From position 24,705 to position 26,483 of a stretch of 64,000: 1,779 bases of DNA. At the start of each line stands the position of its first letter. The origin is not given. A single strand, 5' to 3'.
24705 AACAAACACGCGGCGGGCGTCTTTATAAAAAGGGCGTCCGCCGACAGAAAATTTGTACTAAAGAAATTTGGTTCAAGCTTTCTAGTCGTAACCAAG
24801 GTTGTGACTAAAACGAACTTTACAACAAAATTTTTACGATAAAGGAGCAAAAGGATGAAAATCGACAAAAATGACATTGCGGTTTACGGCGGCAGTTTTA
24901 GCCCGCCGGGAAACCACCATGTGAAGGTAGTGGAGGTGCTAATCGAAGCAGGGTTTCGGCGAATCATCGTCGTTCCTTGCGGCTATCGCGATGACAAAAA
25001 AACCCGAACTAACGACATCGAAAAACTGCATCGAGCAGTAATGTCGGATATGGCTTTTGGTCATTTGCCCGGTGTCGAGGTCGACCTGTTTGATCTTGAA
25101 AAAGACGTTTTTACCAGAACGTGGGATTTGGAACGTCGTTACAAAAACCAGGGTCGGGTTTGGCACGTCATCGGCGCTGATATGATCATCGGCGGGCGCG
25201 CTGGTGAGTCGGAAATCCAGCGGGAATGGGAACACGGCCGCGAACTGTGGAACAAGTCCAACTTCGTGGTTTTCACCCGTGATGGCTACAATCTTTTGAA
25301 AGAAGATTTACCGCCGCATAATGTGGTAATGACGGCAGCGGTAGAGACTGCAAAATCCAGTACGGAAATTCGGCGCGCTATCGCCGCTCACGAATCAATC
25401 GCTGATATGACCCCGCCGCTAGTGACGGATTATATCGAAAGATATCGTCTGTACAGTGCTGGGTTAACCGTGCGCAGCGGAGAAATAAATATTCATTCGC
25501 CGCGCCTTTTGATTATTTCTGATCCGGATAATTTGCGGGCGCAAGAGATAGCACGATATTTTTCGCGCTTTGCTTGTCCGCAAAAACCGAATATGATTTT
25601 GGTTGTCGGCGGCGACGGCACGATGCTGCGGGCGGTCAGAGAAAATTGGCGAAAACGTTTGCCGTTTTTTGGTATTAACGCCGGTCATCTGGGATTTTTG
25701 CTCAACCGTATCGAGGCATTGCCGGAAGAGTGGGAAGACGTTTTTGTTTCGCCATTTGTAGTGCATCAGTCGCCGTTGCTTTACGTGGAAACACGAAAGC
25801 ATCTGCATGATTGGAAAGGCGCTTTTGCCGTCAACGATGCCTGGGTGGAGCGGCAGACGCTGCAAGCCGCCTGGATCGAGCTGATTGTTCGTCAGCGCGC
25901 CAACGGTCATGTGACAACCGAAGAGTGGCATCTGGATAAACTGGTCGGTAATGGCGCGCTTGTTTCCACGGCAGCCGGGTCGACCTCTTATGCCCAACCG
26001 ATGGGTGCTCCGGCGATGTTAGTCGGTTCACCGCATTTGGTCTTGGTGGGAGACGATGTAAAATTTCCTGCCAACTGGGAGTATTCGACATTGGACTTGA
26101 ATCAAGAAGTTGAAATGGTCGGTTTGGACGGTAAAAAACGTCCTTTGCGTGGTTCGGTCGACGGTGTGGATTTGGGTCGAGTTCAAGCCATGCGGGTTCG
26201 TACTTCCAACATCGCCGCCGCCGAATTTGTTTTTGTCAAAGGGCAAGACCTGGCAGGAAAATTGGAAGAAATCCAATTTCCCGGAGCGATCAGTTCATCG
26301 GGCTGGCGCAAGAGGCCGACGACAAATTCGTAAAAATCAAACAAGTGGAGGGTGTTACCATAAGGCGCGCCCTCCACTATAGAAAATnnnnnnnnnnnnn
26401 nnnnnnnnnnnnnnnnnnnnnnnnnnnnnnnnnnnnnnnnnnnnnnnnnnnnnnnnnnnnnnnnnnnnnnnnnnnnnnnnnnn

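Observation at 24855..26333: Single polypeptide fusing an NMN/NaMN adenylyltransferase domain to an NAD kinase domain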

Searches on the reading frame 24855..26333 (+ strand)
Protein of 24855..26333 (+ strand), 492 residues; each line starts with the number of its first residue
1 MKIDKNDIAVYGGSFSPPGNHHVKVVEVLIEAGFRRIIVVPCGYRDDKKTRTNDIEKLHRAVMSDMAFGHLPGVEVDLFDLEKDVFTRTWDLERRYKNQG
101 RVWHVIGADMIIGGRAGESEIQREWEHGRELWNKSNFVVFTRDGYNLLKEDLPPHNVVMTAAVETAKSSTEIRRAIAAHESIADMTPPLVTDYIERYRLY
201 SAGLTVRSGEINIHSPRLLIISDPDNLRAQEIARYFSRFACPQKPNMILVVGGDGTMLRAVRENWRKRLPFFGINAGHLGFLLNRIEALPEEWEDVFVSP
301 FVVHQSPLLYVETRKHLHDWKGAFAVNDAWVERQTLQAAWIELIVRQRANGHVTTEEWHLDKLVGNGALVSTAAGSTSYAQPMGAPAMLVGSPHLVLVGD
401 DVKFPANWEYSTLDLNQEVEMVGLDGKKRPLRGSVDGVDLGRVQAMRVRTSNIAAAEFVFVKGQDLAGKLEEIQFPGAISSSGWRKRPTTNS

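Call 3: search_protein_families(library=pfam, proteins=[window:24855-26333:+], max_evalue=0.01)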
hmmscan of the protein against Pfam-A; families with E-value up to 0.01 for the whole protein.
window:24855-26333:+ (492 aa): 2 families
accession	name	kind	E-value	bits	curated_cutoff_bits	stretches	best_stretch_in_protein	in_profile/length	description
PF01513.26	NAD_kinase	-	4.7e-10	40.3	25.5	1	240-283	68-111/130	ATP-NAD kinase N-terminal domain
PF01467.32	CTP_transf_like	-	4.7e-10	40.2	21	1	10-174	1-132/133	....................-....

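Call 4: search_protein_families(library=ncbifam, proteins=[window:24855-26333:+], max_evalue=0.01)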
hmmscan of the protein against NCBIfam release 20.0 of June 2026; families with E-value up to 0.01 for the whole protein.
window:24855-26333:+ (492 aa): 27 families (the best 25 are shown)
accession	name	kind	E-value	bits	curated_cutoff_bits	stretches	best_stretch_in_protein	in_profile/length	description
NF003406.0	PRK04761.1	equivalog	7.6e-30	103.9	211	1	239-475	31-255/257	NAD kinase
TIGR00482.1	TIGR00482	equivalog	2.8e-22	79.7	112.45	1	10-200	1-194/194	nicotinate (nicotinamide) nucleotide adenylyltransferase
NF000840.1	PRK00071.1-3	equivalog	3.4e-22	78.9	150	1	5-201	5-199/201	nicotinate-nucleotide adenylyltransferase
NF002892.0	PRK03372.1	equivalog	1.8e-17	63.6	299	1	240-389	65-206/312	NAD kinase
NF002521.0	PRK01911.1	equivalog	2.1e-17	63.5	309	1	229-397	49-208/292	NAD kinase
NF005519.0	PRK07152.1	equivalog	2.6e-17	62.8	315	1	8-202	3-186/361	nicotinate-nucleotide adenylyltransferase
NF002306.0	PRK01231.1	equivalog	5.8e-16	58.5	316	1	232-389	54-203/299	NAD(+) kinase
NF000841.0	PRK00071.1-4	equivalog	3.4e-14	53.1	197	1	4-201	5-193/194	nicotinate-nucleotide adenylyltransferase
NF002561.0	PRK02155.1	equivalog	7e-14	51.8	371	1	244-398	64-210/297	NAD kinase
NF002731.0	PRK02645.1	equivalog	8.1e-14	51.7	312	1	225-388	40-202/305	NAD(+) kinase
NF002732.0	PRK02649.1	equivalog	6.9e-13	48.8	348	1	246-397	70-213/305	NAD(+) kinase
NF003391.0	PRK04539.1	equivalog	1.2e-12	47.6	470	1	243-398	67-214/296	inorganic polyphosphate/ATP-NAD kinase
NF010677.0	PRK14075.1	equivalog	1.6e-12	47.5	260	1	246-451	44-228/257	NAD(+) kinase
NF003424.0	PRK04885.1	equivalog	3.1e-12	46.3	220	1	242-385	33-168/265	NAD kinase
NF000839.0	PRK00071.1-1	equivalog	9.6e-12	45.3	187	2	8-148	8-143/219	nicotinate-nucleotide adenylyltransferase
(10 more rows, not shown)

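Call 5: search_protein_families(library=phrogs, proteins=[window:24855-26333:+], max_evalue=0.001)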
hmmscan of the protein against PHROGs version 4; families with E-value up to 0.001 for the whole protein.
window:24855-26333:+ (492 aa): 1 family
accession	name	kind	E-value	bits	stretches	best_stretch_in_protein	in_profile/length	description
phrog_13155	-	unknown function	7.5e-06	26.6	1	243-389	62-200/292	-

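Call 9: find_homologous_proteins(query=window:24855-26333:+, max_evalue=0.001)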
Query window:24855-26333:+ (492 aa): 660 proteins with E <= 0.001 among 8000 candidates; the best 120 are listed.
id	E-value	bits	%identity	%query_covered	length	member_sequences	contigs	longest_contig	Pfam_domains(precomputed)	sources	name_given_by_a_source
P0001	0.0e+0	1136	100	100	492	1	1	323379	PF01513.27,PF01467.33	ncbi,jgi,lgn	ncbi:MAG: NAD(+)/NADH kinase [Patescibacteria group bacterium]|jgi:nicotinic acid mononucleotide ade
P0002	3.6e-131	456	48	96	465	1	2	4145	PF01513.27,PF01467.33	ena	-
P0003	9.8e-131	455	49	95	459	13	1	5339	PF01513.27,PF01467.33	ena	-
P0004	8.2e-128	445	47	96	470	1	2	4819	PF01513.27,PF01467.33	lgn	-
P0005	2.1e-127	444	47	95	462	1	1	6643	PF01513.27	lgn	-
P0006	2.2e-127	444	47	96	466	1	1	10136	PF01513.27,PF01467.33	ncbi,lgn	-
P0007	4.1e-126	440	47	95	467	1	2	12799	PF01513.27,PF01467.33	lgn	-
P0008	1.1e-125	438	46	95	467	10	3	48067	PF01513.27,PF01467.33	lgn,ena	-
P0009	1.2e-125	438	45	96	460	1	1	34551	PF01513.27,PF01467.33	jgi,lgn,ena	-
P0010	2.4e-125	437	48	95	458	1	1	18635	PF01513.27,PF01467.33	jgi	jgi:NAD+ kinase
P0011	5.6e-125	436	46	95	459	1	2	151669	PF01513.27,PF01467.33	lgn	-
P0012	1.5e-124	434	46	95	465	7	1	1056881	PF01513.27,PF01467.33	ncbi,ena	-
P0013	1.9e-124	434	47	95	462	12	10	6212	PF01513.27,PF01467.33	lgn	-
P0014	4.2e-124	433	46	96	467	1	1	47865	PF01513.27,PF01467.33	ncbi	ncbi:MAG: NAD(+)/NADH kinase [Verrucomicrobiota bacterium]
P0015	4.5e-124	433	48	95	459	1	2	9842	PF01513.27,PF01467.33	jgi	-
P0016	9.6e-124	432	48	96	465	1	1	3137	PF01513.27,PF01467.33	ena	-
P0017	1.4e-123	431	45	97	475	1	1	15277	PF01513.27,PF01467.33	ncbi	-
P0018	2.4e-123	430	46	97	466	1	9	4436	PF01513.27,PF01467.33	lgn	-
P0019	2.7e-123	430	49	96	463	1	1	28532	PF01513.27,PF01467.33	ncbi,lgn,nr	ncbi:MAG: NAD(+)/NADH kinase [Planctomycetes bacterium]|nr:NAD(+)/NADH kinase [Planctomycetota bacte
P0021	5.4e-123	429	46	95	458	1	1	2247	PF01513.27,PF01467.33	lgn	-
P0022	8.8e-123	429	47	97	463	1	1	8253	PF01513.27,PF01467.33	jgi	jgi:NAD+ kinase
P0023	1.1e-122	428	47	95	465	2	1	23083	PF01513.27,PF01467.33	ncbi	ncbi:MAG: NAD(+)/NADH kinase, partial [Patescibacteria group bacterium]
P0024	1.4e-122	428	45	95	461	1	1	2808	PF01513.27,PF01467.33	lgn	-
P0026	5.8e-122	426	47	95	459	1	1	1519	PF01513.27,PF01467.33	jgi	jgi:NAD kinase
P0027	5.9e-122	426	46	95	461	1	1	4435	PF01513.27,PF01467.33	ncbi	-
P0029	1.3e-121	425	47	95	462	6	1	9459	PF01513.27,PF01467.33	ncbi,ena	-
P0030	1.5e-121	425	46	95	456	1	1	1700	PF01513.27,PF01467.33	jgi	jgi:NAD+ kinase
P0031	2.8e-121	424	46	95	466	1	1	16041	PF01513.27,PF01467.33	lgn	-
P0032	4.2e-121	423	46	96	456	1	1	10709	PF01513.27,PF01467.33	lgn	-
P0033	1.0e-120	422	45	95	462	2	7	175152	PF01513.27,PF01467.33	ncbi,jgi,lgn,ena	-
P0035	2.0e-120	421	47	96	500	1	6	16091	PF01513.27,PF01467.33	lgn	-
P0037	4.0e-120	420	45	95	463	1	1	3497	PF01513.27,PF01467.33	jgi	jgi:nicotinate (nicotinamide) nucleotide adenylyltransferase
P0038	4.1e-120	420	47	95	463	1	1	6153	PF01513.27,PF01467.33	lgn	-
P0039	4.2e-120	420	45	95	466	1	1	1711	PF01513.27,PF01467.33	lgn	-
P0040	4.6e-120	420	45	98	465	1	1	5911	PF01513.27,PF01467.33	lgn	-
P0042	7.7e-120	419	46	95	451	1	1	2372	PF01513.27,PF01467.33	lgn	-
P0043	7.7e-120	419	47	96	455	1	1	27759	PF01513.27,PF01467.33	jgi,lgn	jgi:nicotinate (nicotinamide) nucleotide adenylyltransferase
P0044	7.8e-120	419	46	95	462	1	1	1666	PF01513.27,PF01467.33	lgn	-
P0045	8.0e-120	419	46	96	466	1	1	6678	PF01513.27,PF01467.33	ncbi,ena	-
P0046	1.0e-119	419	45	96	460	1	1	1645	PF01513.27,PF01467.33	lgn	-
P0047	1.2e-119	418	45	96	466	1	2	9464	PF01513.27,PF01467.33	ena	-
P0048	1.6e-119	418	45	95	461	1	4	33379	PF01513.27,PF01467.33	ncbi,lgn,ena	-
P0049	3.8e-119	417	45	95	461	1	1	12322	PF01513.27,PF01467.33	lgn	-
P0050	5.7e-119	416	45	97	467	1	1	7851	PF01513.27,PF01467.33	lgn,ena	-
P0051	6.3e-119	416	45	95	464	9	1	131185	PF01513.27,PF01467.33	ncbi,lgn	-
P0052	9.7e-119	415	47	95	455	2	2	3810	PF01513.27,PF01467.33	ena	-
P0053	1.1e-118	415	45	96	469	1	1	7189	PF01513.27,PF01467.33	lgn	-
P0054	1.1e-118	415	45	96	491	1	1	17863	PF01513.27,PF01467.33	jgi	jgi:NAD+ kinase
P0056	1.3e-118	415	45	96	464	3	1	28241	PF01513.27,PF01467.33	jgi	jgi:nicotinate (nicotinamide) nucleotide adenylyltransferase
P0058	1.8e-118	414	45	96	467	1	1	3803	PF01513.27,PF01467.33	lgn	-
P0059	1.9e-118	414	47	96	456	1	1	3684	PF01513.27,PF01467.33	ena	-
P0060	2.2e-118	414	46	95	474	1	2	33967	PF01513.27,PF01467.33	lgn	-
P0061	2.9e-118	414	46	96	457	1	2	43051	PF01513.27,PF01467.33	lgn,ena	-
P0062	2.9e-118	414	45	96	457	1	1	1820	PF01513.27,PF01467.33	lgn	-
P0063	3.2e-118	414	45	97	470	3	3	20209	PF01513.27,PF01467.33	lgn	-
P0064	3.3e-118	414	46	96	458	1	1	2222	PF01513.27,PF01467.33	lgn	-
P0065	5.9e-118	413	45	95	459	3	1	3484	PF01513.27,PF01467.33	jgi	jgi:nicotinate (nicotinamide) nucleotide adenylyltransferase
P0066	9.5e-118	412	46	96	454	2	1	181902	PF01513.27,PF01467.33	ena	-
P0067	1.4e-117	411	45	96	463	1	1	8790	PF01513.27,PF01467.33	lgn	-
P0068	1.9e-117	411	46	95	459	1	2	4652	PF01513.27,PF01467.33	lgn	-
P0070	2.0e-117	411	46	95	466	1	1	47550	PF01513.27,PF01467.33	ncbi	-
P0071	2.5e-117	411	45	95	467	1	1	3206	PF01513.27,PF01467.33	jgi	jgi:nicotinate (nicotinamide) nucleotide adenylyltransferase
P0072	2.9e-117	410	45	96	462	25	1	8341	PF01513.27,PF01467.33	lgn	-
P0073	5.7e-117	409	46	95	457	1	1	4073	PF01513.27,PF01467.33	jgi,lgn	-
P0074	6.1e-117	409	46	95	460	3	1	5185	PF01513.27,PF01467.33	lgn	-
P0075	6.2e-117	409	44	96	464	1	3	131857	PF01513.27,PF01467.33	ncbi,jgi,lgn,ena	jgi:NAD kinase/nicotinic acid mononucleotide adenylyltransferase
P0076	7.1e-117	409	45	95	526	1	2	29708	PF01513.27,PF01467.33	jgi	jgi:NAD+ kinase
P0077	8.0e-117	409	45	95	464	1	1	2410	PF01513.27,PF01467.33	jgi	jgi:NAD kinase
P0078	8.8e-117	409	44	97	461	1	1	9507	PF01513.27,PF01467.33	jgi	jgi:nicotinate (nicotinamide) nucleotide adenylyltransferase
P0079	8.9e-117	409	45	96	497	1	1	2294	PF01513.27,PF01467.33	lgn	-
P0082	1.0e-116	409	46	95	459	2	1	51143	PF01513.27,PF01467.33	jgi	-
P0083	1.1e-116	409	45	95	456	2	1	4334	PF01513.27,PF01467.33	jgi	jgi:nicotinate (nicotinamide) nucleotide adenylyltransferase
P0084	1.4e-116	408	45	96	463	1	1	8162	PF01513.27,PF01467.33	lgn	-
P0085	1.4e-116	408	46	95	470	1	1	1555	PF01513.27,PF01467.33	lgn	-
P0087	1.7e-116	408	44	95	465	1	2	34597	PF01513.27,PF01467.33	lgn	-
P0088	1.8e-116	408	44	96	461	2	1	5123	PF01513.27,PF01467.33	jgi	jgi:nicotinate (nicotinamide) nucleotide adenylyltransferase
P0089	1.8e-116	408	42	96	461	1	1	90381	PF01513.27,PF01467.33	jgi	jgi:NAD+ kinase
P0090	1.8e-116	408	44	96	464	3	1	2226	PF01513.27,PF01467.33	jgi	jgi:NAD kinase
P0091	1.9e-116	408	47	95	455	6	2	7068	PF01513.27,PF01467.33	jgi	-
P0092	2.2e-116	408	45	97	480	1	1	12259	PF01513.27,PF01467.33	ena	-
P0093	2.9e-116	407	46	96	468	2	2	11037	PF01513.27,PF01467.33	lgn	-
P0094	3.3e-116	407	46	95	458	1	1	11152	PF01513.27,PF01467.33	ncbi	-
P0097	4.0e-116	407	44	96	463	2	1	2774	PF01513.27,PF01467.33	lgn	-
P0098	4.6e-116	406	46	95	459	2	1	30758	PF01513.27,PF01467.33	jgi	jgi:nicotinate (nicotinamide) nucleotide adenylyltransferase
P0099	6.1e-116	406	44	95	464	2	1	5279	PF01513.27,PF01467.33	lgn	-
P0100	6.4e-116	406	45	97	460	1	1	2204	PF01513.27,PF01467.33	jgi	jgi:NAD+ kinase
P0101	1.1e-115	405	45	96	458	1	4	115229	PF20143.5,PF01513.27,PF01467.33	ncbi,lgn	-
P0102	1.2e-115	405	45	95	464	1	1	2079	PF01513.27,PF01467.33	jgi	jgi:NAD+ kinase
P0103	1.6e-115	405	46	96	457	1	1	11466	PF20143.5,PF01513.27,PF01467.33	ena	-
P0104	1.6e-115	405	44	95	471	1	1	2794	PF01513.27,PF01467.33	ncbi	-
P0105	1.9e-115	404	46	95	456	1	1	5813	PF01513.27,PF01467.33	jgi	jgi:NAD kinase/nicotinic acid mononucleotide adenylyltransferase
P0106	1.9e-115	404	44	96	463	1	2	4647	PF01513.27,PF01467.33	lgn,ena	-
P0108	2.4e-115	404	46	95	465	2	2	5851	PF01513.27,PF01467.33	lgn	-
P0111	2.6e-115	404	44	95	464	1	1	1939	PF01513.27,PF01467.33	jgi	jgi:NAD kinase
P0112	3.6e-115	404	45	95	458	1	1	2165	PF01513.27,PF01467.33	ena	-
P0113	3.8e-115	403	46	95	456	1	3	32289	PF01513.27,PF01467.33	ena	-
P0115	4.0e-115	403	45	96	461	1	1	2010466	PF01513.27,PF01467.33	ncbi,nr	ncbi:MAG: NAD(+)/NADH kinase [Planctomycetota bacterium]|nr:NAD(+)/NADH kinase [Planctomycetota bact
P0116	4.3e-115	403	45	95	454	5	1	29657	PF20143.5,PF01513.27,PF01467.33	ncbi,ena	-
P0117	4.7e-115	403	44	96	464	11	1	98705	PF01513.27,PF01467.33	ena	-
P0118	4.7e-115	403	45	95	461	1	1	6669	PF20143.5,PF01513.27,PF01467.33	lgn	-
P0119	4.7e-115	403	45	96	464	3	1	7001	PF20143.5,PF01513.27,PF01467.33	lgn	-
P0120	5.7e-115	403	45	96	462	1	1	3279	PF01513.27,PF01467.33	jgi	jgi:NAD+ kinase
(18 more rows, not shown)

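Call 10: find_encoding_contigs(protein=P0001, flank=10000, max_places=3)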
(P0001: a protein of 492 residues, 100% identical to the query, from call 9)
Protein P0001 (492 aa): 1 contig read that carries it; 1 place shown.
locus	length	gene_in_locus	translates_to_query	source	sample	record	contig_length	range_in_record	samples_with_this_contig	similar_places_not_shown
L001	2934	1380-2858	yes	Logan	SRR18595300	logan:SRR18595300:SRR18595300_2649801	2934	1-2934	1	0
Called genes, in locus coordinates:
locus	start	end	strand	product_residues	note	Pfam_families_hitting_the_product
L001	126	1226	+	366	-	PF03747:ADP_ribosyl_GH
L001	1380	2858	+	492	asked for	PF01467:CTP_transf_like, PF01513:NAD_kinase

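Call 19: find_related_loci(query=A1, collection=genome_contigs, flank=6000)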
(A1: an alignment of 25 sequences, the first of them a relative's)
Query A1 (492 aa) in genome_contigs; peptide patterns used: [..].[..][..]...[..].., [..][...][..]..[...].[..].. (x = any residue, [..] = any of these).
600 stretches matched a pattern (row limit reached: there are more); 434 encode a relative of the query (tblastn E <= 1e-3); the best 80 are kept; 80 distinct loci.
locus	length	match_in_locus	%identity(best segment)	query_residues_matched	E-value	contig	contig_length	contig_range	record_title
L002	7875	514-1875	48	8-476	2e-132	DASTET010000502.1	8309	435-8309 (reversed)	MAG TPA_asm: Blastocatellia bacterium isolate SMAG_U854 k141_1430060, whole genome shotgun sequence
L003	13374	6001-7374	46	5-477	1e-130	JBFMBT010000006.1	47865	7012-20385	MAG: Verrucomicrobiota bacterium isolate MAG171 MAG171_6, whole genome shotgun sequence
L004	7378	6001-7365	47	10-476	1e-128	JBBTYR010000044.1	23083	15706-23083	MAG: Patescibacteria group bacterium isolate H41-bin042_1 H41_bin042_1_000000000044, whole genome shotgun sequence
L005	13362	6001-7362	46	7-479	8e-124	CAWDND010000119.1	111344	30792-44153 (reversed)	MAG: uncultured Planctomycetaceae bacterium isolate MFD04944.bin.2.71 genome assembly, contig: contig_88792, whole genom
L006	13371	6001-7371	45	8-476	2e-123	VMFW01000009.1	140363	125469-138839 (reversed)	MAG: Parcubacteria group bacterium Gr01-1014_20 G01um101420_scaffold_320, whole genome shotgun sequence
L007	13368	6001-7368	46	8-476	7e-123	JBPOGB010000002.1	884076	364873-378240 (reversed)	MAG: Luteolibacter sp. isolate MAG_25 MAG_25_2, whole genome shotgun sequence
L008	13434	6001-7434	44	8-477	7e-122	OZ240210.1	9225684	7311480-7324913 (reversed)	MAG: Candidatus Marinacidobacterales bacterium isolate 0d31ad60-220b-4e30-b965-f5e03541a285 genome assembly, chromosome:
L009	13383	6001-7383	44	3-480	3e-121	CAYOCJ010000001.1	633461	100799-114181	MAG TPA_asm: uncultured Gammaproteobacteria bacterium isolate SRP273308_co1_350 genome assembly, contig: NODE_4_length_6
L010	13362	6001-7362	46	8-476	4e-120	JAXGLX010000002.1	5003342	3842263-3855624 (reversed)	MAG: Acidobacteriota bacterium isolate AnMBR.bin219 bin219_2, whole genome shotgun sequence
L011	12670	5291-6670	46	3-476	1e-119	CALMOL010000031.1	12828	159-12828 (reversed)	MAG TPA_asm: uncultured Verrucomicrobia bacterium isolate SRR13685156_bin.21_CONCOCT_v1.1_MAG genome assembly, contig: N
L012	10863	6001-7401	44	8-489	8e-120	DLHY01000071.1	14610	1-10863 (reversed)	MAG TPA_asm: Chloracidobacterium sp. UBA7656 UBA7656_contig_16050, whole genome shotgun sequence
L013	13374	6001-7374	44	8-477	3e-119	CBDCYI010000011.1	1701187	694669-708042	MAG: Candidatus Marinacidobacterales bacterium isolate b59a947e-d931-455a-aa23-38fe8c6b6c4e genome assembly, contig: con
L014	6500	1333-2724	44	8-476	1e-118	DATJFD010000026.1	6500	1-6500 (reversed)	MAG TPA_asm: Candidatus Binatia bacterium isolate SMAG_U15450 k141_9317891, whole genome shotgun sequence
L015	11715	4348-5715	43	8-478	4e-118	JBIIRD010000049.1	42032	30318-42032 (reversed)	MAG: Prosthecobacter sp. isolate ME2003-08-07pf_3300034283_group2_bin103 Rohwer_bin2773_scaffold_227_c1, whole genome sh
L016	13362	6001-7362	42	8-475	7e-118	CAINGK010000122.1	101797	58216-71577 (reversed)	MAG: uncultured Verrucomicrobia bacterium isolate AM-lipid-02-D2_bin-0333 genome assembly, contig: bin-0333:122/237, who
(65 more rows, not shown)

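Call 40: search_solved_structures(query=A1, max_evalue=0.001, show_alignments=0)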
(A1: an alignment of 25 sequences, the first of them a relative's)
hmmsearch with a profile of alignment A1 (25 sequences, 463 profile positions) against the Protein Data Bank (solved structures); distinct sequences matched with E-value up to 0.001: 47.
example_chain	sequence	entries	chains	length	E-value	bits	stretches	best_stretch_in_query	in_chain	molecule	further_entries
7mh7_A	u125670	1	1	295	4e-19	71.8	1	237-380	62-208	NAD kinase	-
7qvs_A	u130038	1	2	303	4.3e-19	71.7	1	237-380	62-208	NAD kinase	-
1y3h_A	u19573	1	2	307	4.5e-19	71.7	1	213-385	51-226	Inorganic polyphosphate/ATP-NAD kinase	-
1u0r_A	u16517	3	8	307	4.5e-19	71.7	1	213-385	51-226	Inorganic polyphosphate/ATP-NAD kinase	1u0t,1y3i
1kam_A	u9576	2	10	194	5.3e-19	71.4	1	3-194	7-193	NICOTINATE-NUCLEOTIDE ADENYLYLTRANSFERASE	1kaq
1yt5_A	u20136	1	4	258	3.1e-17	65.6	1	237-434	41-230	inorganic polyphosphate/ATP-NAD kinase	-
5ejh_A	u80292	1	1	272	1.1e-16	63.8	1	234-371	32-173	NAD kinase 1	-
5eji_A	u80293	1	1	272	1.4e-16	63.4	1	234-371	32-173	NAD kinase 1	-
5ejg_A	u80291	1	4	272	1.4e-16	63.4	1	234-371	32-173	NAD kinase 1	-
2i1w_A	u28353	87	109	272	1.4e-16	63.4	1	234-371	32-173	Probable inorganic polyphosphate/ATP-NAD kinase 1 | inorganic polyphosphate/ATP-NAD kinase 1 | NAD kinase 1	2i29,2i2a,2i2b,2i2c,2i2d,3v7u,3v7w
2q5f_A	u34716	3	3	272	1.4e-16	63.4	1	234-371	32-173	Probable inorganic polyphosphate/ATP-NAD kinase 1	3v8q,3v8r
4hao_A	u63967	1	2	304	6e-16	61.3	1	235-380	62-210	Probable inorganic polyphosphate/ATP-NAD kinase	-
2h29_A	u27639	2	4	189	6.8e-16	61.2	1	3-194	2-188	Probable nicotinate-nucleotide adenylyltransferase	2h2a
2i2f_A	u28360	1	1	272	1.2e-15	60.3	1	234-371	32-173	Probable inorganic polyphosphate/ATP-NAD kinase 1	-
2an1_A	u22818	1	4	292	1.7e-15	59.8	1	235-374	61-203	putative kinase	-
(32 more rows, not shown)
